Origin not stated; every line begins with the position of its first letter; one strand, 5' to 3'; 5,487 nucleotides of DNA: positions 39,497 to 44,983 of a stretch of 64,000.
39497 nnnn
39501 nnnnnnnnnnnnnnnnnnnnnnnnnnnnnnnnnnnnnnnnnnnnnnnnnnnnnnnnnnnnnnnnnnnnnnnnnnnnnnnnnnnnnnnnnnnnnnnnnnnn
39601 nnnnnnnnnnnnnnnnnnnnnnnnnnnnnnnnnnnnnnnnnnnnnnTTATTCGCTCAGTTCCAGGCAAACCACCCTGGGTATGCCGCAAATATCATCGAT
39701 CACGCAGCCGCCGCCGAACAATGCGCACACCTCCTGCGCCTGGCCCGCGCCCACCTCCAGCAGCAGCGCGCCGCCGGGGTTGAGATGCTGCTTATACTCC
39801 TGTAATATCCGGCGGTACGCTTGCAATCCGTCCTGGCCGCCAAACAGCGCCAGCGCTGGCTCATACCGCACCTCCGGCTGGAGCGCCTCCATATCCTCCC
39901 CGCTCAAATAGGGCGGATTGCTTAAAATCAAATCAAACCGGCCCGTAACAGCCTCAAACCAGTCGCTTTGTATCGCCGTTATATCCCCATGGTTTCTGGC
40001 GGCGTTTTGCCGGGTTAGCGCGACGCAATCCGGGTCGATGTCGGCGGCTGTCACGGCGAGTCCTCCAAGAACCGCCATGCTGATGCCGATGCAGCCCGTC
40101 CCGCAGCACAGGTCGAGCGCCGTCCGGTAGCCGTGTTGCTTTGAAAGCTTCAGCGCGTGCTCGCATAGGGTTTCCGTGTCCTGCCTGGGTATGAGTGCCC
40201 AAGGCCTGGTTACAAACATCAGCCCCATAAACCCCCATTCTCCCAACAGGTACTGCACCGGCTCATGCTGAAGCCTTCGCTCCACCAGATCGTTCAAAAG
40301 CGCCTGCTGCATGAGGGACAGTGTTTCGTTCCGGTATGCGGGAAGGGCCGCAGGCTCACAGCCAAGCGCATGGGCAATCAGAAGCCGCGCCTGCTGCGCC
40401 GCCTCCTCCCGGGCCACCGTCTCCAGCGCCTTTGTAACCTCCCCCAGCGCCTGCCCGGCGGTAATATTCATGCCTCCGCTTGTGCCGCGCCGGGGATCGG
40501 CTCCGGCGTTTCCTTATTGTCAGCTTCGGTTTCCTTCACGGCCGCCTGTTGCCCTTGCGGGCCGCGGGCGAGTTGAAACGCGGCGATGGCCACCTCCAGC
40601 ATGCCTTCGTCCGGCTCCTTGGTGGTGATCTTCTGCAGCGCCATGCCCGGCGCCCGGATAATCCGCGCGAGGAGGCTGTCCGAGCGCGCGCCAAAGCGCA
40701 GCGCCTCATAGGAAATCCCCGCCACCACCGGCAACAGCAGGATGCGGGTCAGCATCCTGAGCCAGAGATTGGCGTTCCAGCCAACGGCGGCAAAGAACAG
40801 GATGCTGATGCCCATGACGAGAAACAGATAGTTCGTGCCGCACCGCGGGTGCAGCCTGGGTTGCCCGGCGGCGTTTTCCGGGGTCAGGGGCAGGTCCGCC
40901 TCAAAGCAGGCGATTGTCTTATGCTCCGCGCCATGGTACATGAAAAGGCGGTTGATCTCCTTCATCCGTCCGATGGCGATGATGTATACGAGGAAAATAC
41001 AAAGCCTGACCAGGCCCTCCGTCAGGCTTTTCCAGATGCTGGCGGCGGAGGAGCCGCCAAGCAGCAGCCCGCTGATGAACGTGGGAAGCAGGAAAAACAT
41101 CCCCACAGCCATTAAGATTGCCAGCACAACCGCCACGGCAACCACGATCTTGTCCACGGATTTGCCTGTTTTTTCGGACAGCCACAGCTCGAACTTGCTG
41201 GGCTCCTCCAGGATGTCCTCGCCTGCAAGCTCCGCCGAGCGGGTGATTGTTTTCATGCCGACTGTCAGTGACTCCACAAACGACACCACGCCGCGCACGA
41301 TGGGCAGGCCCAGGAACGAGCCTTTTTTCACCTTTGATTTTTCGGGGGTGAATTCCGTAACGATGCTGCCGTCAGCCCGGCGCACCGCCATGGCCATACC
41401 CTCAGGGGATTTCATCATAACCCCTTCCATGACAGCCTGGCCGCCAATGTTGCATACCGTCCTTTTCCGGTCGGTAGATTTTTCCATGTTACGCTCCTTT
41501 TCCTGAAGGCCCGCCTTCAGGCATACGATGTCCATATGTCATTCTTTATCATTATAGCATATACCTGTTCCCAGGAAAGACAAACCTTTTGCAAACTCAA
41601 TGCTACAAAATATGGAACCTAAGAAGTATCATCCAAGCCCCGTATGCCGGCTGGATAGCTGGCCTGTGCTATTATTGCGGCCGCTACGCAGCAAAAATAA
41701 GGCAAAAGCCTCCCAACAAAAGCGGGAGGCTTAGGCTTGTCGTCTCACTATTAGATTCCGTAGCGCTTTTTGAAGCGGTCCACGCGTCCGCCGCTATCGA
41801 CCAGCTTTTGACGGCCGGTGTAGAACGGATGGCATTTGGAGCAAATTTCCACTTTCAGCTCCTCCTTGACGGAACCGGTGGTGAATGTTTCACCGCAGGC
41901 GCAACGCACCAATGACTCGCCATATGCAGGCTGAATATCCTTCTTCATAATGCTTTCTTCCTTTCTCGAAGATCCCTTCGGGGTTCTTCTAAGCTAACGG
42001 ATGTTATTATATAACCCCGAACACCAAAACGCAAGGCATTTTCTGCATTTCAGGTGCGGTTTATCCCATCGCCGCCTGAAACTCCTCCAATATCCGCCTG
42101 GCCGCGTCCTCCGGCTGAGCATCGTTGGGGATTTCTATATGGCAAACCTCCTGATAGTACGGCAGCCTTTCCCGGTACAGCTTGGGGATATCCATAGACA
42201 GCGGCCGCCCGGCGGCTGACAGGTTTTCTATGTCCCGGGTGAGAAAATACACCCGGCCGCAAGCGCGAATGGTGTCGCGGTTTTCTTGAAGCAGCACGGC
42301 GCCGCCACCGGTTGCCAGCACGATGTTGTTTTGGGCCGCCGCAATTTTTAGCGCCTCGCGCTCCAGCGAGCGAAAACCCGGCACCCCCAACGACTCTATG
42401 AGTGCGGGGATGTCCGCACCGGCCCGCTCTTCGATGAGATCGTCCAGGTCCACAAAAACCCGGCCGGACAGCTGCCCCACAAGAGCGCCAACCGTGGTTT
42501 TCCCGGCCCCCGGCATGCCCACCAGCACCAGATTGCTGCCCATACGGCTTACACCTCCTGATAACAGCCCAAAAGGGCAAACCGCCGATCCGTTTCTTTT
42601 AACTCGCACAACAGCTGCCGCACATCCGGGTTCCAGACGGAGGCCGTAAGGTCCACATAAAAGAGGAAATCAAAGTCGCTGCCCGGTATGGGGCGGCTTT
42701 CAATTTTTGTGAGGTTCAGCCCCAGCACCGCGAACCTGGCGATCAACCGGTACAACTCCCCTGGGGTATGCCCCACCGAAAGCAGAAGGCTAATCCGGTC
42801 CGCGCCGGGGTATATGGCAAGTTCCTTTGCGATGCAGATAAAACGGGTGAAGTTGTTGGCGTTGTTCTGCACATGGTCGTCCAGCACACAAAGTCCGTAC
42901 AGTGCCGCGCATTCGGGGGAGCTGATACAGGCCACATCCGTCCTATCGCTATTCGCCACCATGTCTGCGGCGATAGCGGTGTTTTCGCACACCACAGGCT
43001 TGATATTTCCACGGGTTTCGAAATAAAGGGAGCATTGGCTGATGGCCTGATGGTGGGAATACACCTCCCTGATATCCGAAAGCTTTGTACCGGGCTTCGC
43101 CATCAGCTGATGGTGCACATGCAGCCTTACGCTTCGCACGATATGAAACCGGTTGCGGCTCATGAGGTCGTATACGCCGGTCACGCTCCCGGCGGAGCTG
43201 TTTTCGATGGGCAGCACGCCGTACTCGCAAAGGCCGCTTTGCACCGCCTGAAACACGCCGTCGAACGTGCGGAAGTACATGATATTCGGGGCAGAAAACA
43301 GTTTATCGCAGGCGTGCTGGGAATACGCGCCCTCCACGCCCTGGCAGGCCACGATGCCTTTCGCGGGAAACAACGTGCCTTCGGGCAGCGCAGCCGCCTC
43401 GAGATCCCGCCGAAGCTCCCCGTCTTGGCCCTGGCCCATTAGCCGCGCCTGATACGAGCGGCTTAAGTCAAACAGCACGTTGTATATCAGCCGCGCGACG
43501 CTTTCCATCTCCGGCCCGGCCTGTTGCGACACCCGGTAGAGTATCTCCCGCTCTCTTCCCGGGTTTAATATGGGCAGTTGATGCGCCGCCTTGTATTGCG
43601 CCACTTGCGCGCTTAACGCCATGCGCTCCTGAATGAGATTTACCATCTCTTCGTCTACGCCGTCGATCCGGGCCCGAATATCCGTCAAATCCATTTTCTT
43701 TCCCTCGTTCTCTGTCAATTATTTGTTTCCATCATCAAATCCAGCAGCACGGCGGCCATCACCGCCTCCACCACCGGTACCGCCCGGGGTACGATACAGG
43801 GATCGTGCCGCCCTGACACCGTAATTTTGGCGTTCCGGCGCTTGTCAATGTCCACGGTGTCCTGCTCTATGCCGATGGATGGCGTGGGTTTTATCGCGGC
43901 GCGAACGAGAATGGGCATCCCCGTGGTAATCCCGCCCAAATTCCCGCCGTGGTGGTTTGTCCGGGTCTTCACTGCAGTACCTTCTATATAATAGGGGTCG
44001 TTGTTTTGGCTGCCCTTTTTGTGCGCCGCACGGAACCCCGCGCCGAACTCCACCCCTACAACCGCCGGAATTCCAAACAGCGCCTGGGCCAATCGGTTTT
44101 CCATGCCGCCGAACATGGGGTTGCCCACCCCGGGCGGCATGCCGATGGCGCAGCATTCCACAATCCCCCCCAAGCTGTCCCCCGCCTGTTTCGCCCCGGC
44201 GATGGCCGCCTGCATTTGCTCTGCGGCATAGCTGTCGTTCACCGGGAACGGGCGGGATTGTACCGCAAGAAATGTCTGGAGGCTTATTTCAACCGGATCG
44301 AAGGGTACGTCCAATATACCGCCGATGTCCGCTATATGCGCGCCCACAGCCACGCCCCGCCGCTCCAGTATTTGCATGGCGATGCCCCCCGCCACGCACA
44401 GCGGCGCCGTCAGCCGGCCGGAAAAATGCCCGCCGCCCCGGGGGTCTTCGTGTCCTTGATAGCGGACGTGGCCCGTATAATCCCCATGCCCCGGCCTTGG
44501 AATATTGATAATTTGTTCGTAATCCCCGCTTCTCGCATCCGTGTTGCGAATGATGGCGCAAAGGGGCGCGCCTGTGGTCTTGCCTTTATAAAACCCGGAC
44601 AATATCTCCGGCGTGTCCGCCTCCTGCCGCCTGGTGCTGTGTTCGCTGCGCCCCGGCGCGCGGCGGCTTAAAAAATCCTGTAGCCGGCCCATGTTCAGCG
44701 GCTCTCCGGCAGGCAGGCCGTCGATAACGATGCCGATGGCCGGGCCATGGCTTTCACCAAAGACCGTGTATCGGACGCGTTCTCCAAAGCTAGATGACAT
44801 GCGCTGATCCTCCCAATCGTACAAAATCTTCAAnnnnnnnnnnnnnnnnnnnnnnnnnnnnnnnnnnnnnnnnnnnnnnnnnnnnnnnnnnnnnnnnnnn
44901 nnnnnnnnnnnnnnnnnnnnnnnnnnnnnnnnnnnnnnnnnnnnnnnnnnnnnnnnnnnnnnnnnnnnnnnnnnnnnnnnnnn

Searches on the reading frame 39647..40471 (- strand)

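Call 12: search_protein_families(library=ncbifam, proteins=[window:39647-40471:-])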
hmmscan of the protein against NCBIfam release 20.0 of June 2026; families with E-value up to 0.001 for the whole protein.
window:39647-40471:- (274 aa): 26 families (the best 25 are shown)
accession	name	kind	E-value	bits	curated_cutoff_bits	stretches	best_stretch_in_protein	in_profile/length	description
TIGR03534.1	RF_mod_PrmC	equivalog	1.2e-70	237.8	199.1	1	28-254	2-233/253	peptide chain release factor N(5)-glutamine methyltransferase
TIGR00536.1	hemK_fam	subfamily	7.5e-63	212.3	115.5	1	14-248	12-252/286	HemK family protein methyltransferase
TIGR03533.1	L3_gln_methyl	equivalog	1.3e-49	169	229.7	1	21-245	26-256/284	50S ribosomal protein L3 N(5)-glutamine methyltransferase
NF002421.0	PRK01544.1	equivalog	4.5e-41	141.2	567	2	110-261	134-291/524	bifunctional peptide chain release factor N(5)-glutamine methyltransferase PrmC/tRNA (guanosine(46)-N7)-methyltransferase TrmB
TIGR03704.1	PrmC_rel_meth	equivalog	2e-40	138.8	248.8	1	57-254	28-230/251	putative protein N(5)-glutamine methyltransferase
NF011529.0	PRK14968.1-3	equivalog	6.1e-26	91.1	162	1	90-237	14-153/198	putative methyltransferase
TIGR00537.1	hemK_rel_arch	hypoth_equivalog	9.1e-21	74.4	87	1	96-238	5-138/179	HemK2/MTQ2 family protein methyltransferase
NF011530.0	PRK14968.1-4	equivalog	1.5e-16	60.4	243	1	95-240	22-157/202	putative methyltransferase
NF011527.0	PRK14968.1-1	equivalog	3.7e-11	43.1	242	1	95-241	17-152/192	putative methyltransferase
NF007023.0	PRK09489.1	equivalog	4.9e-11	42.4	295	1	116-192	198-275/342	16S rRNA (guanine(1207)-N(2))-methyltransferase RsmC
TIGR00406.1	prmA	equivalog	2e-09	37.3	183.15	1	99-185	145-232/288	50S ribosomal protein L11 methyltransferase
NF001785.0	PRK00517.2-2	equivalog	3.8e-08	32.8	188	1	113-185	144-218/282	50S ribosomal protein L11 methyltransferase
NF001790.0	PRK00517.3-3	equivalog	4.9e-08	32.7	269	1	99-166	108-174/262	50S ribosomal protein L11 methyltransferase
NF001786.0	PRK00517.2-4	equivalog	7.3e-08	31.8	327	1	103-185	133-213/277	50S ribosomal protein L11 methyltransferase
NF001784.0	PRK00517.2-1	equivalog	2.1e-07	30.7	244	1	111-185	148-228/290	50S ribosomal protein L11 methyltransferase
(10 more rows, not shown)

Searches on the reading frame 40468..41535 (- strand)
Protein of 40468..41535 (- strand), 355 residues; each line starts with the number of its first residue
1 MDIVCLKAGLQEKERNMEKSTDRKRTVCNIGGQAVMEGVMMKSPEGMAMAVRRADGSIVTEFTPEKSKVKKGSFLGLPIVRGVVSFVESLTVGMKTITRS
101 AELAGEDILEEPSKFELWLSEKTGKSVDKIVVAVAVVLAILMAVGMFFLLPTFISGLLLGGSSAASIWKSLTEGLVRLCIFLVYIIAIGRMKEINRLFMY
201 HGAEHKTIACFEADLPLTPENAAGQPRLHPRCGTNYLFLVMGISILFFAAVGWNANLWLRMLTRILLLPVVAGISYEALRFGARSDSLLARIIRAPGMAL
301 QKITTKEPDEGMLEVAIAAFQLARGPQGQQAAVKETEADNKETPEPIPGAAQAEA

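Call 12: search_protein_families(library=ncbifam, proteins=[window:40468-41535:-])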
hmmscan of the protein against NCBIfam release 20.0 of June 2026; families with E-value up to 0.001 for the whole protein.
window:40468-41535:- (355 aa): 0 families

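Call 45: search_protein_families(library=pfam, proteins=[window:40468-41535:-], max_evalue=0.001)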
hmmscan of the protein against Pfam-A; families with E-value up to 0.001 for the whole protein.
window:40468-41535:- (355 aa): 1 family
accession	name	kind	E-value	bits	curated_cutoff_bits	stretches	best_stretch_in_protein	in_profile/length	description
PF07136.16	DUF1385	-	2.1e-87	292.6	22.1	1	77-322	1-223/227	Protein of unknown function (DUF1385)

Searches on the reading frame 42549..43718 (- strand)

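Call 12: search_protein_families(library=ncbifam, proteins=[window:42549-43718:-])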
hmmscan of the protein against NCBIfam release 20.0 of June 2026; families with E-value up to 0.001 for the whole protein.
window:42549-43718:- (389 aa): 23 families
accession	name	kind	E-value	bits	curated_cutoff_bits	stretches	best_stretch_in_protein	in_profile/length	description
NF008866.0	PRK11899.1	equivalog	3.9e-59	200.2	359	1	122-387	7-274/283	prephenate dehydratase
NF007910.0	PRK10622.1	equivalog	7.8e-58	196.2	577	1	9-387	5-376/386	bifunctional chorismate mutase/prephenate dehydratase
NF008865.0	PRK11898.1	equivalog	3.4e-57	193.8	219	1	123-387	4-277/284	prephenate dehydratase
TIGR01805.1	CM_mono_grmpos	equivalog_domain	2.5e-13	50.1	71.2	1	11-90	1-81/81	chorismate mutase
NF004925.0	PRK06285.1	equivalog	5.5e-13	48.8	77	1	7-94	5-94/99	chorismate mutase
NF008400.0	PRK11199.1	equivalog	1.4e-11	44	273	1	9-86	3-79/374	bifunctional chorismate mutase/prephenate dehydrogenase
TIGR01806.1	CM_mono2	equivalog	8.3e-11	42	74.15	1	24-68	8-52/114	gamma subclass chorismate mutase AroQ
TIGR01799.1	CM_T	equivalog_domain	8.6e-11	41.8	95.9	1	11-87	1-76/83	chorismate mutase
TIGR01807.1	CM_P2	equivalog_domain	4.3e-09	36.5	69.55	1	11-78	1-72/76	chorismate mutase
TIGR01803.1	CM-like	subfamily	2.1e-08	34.2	73.35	1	11-58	1-48/82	chorismate mutase family protein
NF006691.0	PRK09239.1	equivalog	2.4e-08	34.1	120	1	7-66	8-67/108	chorismate mutase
NF005965.0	PRK08055.1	equivalog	3e-08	33.4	179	1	23-94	29-102/182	chorismate mutase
NF005894.0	PRK07857.1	equivalog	4.1e-08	33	73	1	6-78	25-97/106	chorismate mutase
TIGR01791.2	CM_archaeal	equivalog_domain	1.8e-07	31.1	66.95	1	11-86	1-78/83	chorismate mutase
NF009239.0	PRK12595.1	equivalog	2.1e-07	30.3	279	1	9-90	4-86/360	bifunctional 3-deoxy-7-phosphoheptulonate synthase/chorismate mutase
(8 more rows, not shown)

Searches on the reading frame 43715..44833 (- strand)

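Call 7: search_protein_families(library=ncbifam, proteins=[window:43715-44833:-])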
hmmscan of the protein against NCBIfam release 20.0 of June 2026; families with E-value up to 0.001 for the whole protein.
window:43715-44833:- (372 aa): 3 families
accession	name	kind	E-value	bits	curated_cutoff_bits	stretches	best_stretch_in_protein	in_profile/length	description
NF003793.1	PRK05382.1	equivalog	5.1e-123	410.3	321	1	21-369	1-344/344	chorismate synthase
TIGR00033.1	aroC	equivalog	6.3e-116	387.2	212.2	1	21-370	2-347/351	chorismate synthase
NF009113.0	PRK12463.1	equivalog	1.1e-56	192.5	799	1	20-369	1-366/390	chorismate synthase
